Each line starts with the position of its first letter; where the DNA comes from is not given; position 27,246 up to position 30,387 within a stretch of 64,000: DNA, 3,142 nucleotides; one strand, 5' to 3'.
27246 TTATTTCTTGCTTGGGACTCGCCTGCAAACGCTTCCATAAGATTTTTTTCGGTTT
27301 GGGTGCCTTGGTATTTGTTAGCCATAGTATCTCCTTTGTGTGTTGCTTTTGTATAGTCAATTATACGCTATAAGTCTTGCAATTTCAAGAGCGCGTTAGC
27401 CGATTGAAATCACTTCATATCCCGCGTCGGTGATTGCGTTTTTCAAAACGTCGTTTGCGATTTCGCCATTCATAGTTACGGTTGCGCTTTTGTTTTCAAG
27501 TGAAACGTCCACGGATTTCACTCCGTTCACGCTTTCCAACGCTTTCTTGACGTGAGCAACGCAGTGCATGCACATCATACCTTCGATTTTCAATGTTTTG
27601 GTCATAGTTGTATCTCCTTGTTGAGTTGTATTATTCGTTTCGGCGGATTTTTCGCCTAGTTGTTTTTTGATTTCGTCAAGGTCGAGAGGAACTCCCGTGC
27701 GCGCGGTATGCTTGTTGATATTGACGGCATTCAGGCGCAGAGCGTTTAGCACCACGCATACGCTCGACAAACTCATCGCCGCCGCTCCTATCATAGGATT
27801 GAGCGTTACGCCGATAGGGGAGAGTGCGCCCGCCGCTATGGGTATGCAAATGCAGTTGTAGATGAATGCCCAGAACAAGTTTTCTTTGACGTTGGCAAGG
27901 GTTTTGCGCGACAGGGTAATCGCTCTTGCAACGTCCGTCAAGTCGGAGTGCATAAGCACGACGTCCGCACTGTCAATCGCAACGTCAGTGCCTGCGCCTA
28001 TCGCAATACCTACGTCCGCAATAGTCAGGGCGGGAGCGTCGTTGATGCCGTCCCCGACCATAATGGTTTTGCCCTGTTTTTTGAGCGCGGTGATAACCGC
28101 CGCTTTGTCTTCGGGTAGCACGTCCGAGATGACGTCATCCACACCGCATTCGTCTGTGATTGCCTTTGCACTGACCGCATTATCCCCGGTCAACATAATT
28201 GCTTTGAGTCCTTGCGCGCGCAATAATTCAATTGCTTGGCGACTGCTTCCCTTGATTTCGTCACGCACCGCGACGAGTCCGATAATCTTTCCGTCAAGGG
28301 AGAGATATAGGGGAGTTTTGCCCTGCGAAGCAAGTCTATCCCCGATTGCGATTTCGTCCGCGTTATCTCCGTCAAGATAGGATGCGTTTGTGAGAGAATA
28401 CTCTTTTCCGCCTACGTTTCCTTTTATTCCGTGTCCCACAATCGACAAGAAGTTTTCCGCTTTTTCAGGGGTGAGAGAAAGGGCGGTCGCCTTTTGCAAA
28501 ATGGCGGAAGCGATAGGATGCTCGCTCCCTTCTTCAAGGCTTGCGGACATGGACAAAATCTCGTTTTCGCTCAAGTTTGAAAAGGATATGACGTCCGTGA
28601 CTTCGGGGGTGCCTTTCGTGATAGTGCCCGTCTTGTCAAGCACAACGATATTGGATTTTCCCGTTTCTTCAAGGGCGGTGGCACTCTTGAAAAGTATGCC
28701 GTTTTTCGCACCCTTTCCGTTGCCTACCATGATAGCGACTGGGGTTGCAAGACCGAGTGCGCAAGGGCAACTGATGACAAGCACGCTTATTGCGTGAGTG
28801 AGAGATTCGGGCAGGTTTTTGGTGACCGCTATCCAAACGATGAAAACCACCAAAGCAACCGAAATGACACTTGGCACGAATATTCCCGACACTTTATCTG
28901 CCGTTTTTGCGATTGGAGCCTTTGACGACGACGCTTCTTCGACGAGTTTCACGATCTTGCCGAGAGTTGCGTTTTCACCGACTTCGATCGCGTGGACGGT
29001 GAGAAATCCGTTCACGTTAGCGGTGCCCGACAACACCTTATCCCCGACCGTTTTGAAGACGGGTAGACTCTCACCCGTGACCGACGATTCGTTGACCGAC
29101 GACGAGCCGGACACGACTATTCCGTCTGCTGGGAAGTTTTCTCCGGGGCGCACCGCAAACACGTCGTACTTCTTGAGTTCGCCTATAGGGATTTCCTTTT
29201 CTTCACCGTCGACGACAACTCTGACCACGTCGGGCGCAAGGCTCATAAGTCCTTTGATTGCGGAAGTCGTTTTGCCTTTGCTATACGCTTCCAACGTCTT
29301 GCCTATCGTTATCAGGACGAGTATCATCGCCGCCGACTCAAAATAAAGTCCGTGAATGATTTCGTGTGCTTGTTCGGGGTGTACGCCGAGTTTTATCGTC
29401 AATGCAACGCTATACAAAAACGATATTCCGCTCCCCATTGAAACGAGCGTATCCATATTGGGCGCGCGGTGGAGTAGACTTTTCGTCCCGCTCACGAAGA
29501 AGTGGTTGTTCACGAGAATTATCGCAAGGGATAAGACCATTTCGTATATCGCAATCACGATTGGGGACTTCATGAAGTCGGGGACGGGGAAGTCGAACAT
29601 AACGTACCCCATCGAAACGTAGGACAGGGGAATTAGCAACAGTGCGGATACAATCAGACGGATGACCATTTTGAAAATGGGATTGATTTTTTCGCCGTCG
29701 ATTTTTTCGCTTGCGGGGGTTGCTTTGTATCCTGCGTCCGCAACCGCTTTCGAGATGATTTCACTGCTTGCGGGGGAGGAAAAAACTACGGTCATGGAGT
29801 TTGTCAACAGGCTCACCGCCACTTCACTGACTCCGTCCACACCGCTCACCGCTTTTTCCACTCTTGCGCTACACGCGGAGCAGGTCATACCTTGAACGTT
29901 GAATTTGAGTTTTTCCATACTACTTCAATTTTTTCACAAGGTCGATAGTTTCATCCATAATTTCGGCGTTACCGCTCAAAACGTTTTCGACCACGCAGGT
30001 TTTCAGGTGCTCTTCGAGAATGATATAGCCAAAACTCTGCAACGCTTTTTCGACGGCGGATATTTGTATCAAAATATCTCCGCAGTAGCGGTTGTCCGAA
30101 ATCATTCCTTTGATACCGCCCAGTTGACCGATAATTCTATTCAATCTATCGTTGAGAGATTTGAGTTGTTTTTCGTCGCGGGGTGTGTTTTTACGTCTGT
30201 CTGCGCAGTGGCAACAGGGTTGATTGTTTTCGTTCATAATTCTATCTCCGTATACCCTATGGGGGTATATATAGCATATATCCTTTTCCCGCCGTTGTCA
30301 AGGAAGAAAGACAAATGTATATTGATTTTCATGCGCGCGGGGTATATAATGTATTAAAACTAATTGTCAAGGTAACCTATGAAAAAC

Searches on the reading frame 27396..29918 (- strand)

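Call 10: search_protein_families(library=pfam, proteins=[window:27396-29918:-], max_evalue=0.001)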
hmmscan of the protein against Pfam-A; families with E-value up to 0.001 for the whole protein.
window:27396-29918:- (840 aa): 5 families
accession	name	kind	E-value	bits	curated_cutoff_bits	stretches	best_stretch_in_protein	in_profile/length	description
PF00122.25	E1-E2_ATPase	-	6.8e-56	189.1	28.1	1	227-406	2-181/181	E1-E2 ATPase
PF00403.32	HMA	-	1.7e-30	105.6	24.8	2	775-835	1-62/62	Heavy-metal-associated domain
PF00702.32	Hydrolase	-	2.6e-30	106.7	26.4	1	424-632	3-188/191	haloacid dehalogenase-like hydrolase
PF08282.18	Hydrolase_3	-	7.7e-05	23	20.9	0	615-667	203-255/255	haloacid dehalogenase-like hydrolase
PF19803.4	DUF6286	-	0.00015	22.7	35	0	10-50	34-74/108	Family of unknown function (DUF6286)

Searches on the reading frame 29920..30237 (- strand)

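Call 91: search_protein_families(library=pfam, proteins=[window:29920-30237:-])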
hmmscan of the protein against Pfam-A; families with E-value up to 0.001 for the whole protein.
window:29920-30237:- (105 aa): 1 family
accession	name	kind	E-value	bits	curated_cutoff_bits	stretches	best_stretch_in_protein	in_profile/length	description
PF02583.22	Trns_repr_metal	-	6.8e-26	90.9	22.8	1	26-103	3-78/78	Metal-sensitive transcriptional repressor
